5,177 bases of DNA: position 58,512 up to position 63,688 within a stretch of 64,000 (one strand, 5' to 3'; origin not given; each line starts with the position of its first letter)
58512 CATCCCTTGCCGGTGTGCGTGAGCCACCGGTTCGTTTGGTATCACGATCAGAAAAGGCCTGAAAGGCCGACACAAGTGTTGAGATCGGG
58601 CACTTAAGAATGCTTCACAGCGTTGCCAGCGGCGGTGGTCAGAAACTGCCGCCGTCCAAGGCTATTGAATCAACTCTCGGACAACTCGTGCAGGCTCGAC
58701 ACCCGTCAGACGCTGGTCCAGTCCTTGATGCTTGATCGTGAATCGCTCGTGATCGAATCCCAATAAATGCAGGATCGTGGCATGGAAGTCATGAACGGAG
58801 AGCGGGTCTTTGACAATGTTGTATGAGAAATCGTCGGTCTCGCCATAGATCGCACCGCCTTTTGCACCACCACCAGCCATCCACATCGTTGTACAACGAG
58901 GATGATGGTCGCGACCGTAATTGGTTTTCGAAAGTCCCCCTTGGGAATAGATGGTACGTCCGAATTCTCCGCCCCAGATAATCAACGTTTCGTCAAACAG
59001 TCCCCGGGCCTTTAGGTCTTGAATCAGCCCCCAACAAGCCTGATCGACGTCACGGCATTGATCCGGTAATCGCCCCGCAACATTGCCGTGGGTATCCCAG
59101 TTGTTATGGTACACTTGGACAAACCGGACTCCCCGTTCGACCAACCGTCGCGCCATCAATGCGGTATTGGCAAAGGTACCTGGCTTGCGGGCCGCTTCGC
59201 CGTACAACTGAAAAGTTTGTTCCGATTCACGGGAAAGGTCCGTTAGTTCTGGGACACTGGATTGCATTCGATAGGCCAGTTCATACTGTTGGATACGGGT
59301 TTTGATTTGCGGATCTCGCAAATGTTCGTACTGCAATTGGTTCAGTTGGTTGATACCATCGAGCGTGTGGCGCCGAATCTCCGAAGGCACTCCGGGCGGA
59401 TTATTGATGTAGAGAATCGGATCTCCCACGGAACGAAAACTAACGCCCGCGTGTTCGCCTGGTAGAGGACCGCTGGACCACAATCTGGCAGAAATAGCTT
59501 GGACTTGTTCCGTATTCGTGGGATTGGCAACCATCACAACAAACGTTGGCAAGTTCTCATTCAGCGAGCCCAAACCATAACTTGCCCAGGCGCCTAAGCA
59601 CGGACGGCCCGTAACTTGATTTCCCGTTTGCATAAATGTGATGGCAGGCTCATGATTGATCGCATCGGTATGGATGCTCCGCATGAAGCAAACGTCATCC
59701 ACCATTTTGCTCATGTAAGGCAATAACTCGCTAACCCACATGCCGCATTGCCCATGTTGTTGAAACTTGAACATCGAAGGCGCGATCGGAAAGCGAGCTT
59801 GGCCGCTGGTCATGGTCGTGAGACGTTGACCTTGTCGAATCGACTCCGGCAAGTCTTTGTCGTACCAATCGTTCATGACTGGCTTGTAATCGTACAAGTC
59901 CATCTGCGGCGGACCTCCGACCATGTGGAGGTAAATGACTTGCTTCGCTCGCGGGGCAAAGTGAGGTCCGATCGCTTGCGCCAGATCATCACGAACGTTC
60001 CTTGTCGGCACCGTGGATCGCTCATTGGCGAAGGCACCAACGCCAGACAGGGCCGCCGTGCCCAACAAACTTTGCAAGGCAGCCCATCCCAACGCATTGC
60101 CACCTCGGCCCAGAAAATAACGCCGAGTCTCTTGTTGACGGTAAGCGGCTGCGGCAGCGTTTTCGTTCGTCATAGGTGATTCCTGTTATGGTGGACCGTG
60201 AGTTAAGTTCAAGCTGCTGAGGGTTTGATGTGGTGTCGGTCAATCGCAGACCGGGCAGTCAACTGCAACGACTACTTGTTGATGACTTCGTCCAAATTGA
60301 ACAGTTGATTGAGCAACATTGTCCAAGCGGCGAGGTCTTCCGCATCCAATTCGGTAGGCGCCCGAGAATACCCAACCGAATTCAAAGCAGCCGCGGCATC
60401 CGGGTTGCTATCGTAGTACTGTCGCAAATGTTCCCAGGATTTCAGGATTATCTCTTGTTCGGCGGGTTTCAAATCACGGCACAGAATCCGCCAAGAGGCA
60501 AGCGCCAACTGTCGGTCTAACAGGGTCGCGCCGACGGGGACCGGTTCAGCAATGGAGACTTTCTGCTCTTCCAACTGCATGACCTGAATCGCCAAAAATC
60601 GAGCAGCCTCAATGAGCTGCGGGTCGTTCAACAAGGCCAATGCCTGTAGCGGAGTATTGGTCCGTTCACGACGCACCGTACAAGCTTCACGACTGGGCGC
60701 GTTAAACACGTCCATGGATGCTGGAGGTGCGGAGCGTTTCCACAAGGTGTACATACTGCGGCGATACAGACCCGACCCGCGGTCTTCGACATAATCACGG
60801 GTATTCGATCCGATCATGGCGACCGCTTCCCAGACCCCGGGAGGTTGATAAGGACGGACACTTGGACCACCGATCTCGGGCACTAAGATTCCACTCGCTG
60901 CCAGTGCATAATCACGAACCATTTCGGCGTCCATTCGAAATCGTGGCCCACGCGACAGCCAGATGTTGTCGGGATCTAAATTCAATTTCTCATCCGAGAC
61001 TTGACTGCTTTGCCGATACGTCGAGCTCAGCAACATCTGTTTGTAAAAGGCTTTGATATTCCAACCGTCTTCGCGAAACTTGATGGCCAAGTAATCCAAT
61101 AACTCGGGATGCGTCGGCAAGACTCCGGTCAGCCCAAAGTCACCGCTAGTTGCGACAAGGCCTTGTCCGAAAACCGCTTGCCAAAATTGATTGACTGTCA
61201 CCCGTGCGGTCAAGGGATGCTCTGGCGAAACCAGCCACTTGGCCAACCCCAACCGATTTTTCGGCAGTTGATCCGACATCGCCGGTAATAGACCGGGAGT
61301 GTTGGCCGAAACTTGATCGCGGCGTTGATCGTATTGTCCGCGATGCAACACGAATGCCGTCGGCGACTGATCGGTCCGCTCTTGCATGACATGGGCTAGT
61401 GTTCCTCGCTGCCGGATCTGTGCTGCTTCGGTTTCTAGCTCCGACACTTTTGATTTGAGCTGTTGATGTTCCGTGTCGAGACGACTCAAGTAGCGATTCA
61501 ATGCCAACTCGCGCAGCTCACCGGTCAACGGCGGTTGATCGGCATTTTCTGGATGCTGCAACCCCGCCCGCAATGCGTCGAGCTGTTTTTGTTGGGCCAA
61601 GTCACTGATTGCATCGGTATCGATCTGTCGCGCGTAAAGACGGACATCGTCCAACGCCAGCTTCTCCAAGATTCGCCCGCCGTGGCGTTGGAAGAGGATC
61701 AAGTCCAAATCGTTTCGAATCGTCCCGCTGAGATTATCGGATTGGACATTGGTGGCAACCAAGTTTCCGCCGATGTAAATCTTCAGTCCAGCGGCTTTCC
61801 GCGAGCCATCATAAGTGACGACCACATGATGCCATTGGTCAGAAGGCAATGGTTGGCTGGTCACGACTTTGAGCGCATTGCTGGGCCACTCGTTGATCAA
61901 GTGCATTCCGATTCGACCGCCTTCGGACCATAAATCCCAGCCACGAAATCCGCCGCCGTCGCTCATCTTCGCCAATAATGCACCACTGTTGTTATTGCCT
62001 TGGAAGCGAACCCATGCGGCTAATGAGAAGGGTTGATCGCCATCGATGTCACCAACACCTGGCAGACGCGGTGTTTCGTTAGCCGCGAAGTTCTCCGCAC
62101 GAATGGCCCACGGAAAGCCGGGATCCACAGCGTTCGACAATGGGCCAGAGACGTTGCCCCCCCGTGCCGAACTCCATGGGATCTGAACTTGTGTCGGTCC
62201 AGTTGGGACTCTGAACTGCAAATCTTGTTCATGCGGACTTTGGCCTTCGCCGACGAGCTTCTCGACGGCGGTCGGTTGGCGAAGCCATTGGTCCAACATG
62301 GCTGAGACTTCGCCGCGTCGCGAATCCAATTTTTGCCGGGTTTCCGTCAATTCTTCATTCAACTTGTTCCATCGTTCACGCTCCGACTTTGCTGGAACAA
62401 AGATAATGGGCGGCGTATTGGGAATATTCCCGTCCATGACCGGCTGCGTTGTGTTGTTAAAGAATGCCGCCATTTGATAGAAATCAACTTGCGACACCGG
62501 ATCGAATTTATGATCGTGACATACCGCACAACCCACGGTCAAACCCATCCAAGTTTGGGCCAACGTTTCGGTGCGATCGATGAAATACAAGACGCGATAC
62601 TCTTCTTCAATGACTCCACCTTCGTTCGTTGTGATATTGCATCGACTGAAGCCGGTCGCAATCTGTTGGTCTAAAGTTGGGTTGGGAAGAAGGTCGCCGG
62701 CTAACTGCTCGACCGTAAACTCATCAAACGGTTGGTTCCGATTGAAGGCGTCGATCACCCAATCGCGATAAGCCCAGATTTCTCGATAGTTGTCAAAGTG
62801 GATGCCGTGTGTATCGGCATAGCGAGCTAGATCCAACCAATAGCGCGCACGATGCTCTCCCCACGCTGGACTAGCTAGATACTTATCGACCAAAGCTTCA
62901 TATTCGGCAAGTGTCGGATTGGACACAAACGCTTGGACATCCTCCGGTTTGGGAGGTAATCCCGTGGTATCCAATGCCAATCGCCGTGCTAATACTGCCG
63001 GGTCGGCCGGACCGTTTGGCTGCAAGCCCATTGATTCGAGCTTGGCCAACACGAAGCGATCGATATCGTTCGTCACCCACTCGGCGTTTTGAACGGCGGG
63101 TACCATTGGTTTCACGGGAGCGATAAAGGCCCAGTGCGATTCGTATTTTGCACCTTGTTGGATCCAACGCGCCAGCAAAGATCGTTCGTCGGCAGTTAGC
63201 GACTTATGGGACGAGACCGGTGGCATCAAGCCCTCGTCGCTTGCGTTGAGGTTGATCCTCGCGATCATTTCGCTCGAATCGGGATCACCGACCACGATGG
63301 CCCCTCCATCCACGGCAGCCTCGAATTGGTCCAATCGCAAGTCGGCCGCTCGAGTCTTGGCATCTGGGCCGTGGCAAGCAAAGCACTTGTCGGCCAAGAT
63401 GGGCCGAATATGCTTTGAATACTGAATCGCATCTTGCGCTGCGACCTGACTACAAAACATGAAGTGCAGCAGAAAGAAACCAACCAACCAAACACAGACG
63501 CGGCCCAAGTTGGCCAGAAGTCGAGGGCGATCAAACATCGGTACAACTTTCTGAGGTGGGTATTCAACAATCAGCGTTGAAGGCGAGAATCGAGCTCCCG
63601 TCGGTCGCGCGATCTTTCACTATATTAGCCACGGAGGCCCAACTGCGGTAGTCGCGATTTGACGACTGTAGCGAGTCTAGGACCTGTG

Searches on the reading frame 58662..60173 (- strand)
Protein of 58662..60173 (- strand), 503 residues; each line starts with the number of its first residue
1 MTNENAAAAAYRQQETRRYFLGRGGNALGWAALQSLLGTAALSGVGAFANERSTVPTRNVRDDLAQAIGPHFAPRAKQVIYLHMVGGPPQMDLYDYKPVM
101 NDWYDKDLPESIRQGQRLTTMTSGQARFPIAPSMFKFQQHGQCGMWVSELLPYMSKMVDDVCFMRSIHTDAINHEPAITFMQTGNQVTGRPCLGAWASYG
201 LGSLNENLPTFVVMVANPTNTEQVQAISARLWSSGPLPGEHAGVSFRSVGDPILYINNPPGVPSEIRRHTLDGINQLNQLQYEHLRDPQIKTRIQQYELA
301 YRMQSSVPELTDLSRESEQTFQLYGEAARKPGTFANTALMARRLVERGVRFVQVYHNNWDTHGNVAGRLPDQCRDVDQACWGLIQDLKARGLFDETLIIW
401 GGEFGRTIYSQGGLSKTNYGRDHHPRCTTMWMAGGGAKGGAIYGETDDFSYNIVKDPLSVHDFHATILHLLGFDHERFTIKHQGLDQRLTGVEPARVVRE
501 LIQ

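Call 13: search_protein_families(library=pfam, proteins=[window:58662-60173:-], max_evalue=0.00001)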
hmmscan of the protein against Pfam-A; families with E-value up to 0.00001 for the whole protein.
window:58662-60173:- (503 aa): 1 family
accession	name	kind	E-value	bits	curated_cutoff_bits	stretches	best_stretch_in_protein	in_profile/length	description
PF07394.17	DUF1501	-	2.3e-147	491.7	27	1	76-502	1-390/390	Protein of unknown function (DUF1501)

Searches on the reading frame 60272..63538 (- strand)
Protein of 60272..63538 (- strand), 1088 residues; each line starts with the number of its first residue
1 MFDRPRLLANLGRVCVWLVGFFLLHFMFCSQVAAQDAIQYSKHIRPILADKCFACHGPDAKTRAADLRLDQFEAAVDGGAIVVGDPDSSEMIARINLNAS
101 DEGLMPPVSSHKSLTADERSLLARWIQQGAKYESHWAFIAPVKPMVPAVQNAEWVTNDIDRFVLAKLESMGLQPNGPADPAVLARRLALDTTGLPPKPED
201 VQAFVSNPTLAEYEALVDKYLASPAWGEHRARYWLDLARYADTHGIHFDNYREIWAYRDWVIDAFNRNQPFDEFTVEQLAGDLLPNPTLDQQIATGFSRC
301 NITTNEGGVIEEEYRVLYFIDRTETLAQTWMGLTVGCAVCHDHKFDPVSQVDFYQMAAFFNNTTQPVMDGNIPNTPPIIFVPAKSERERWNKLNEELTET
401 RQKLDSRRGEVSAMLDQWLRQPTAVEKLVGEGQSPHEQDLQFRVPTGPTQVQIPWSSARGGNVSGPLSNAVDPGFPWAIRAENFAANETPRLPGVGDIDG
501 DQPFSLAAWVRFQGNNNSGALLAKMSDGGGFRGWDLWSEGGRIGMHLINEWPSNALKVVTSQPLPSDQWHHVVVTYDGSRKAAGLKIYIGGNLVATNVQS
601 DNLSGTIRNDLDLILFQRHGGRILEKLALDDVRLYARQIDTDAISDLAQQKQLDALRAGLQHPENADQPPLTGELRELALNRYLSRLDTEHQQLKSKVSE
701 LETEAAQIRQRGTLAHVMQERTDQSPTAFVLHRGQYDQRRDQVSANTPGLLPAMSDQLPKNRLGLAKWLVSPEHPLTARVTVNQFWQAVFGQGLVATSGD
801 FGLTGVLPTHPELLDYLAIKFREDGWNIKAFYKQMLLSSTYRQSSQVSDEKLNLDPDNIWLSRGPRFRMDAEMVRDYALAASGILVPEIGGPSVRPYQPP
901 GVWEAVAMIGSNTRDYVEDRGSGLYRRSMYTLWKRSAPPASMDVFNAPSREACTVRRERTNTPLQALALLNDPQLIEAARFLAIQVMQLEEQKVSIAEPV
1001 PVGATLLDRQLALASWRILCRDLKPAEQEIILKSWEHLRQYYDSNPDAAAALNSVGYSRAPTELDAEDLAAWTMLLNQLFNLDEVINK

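Call 13: search_protein_families(library=pfam, proteins=[window:60272-63538:-], max_evalue=0.00001)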
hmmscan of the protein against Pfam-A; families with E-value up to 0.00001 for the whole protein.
window:60272-63538:- (1088 aa): 4 families
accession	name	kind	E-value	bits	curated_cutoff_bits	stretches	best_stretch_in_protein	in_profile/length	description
PF07587.16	PSD1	-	2.9e-93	312.2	28.5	1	761-1033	1-242/244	Protein of unknown function (DUF1553)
PF07583.16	PSCyt2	-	8.6e-81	271.3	29.8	1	159-364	2-208/209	Protein of unknown function (DUF1549)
PF13385.13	Laminin_G_3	-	4.5e-16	59.8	27.6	1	497-644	13-150/151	Concanavalin A-like lectin/glucanases superfamily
PF07635.16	PSCyt1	-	2.8e-14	53.9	22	1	52-107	1-57/59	Planctomycete cytochrome C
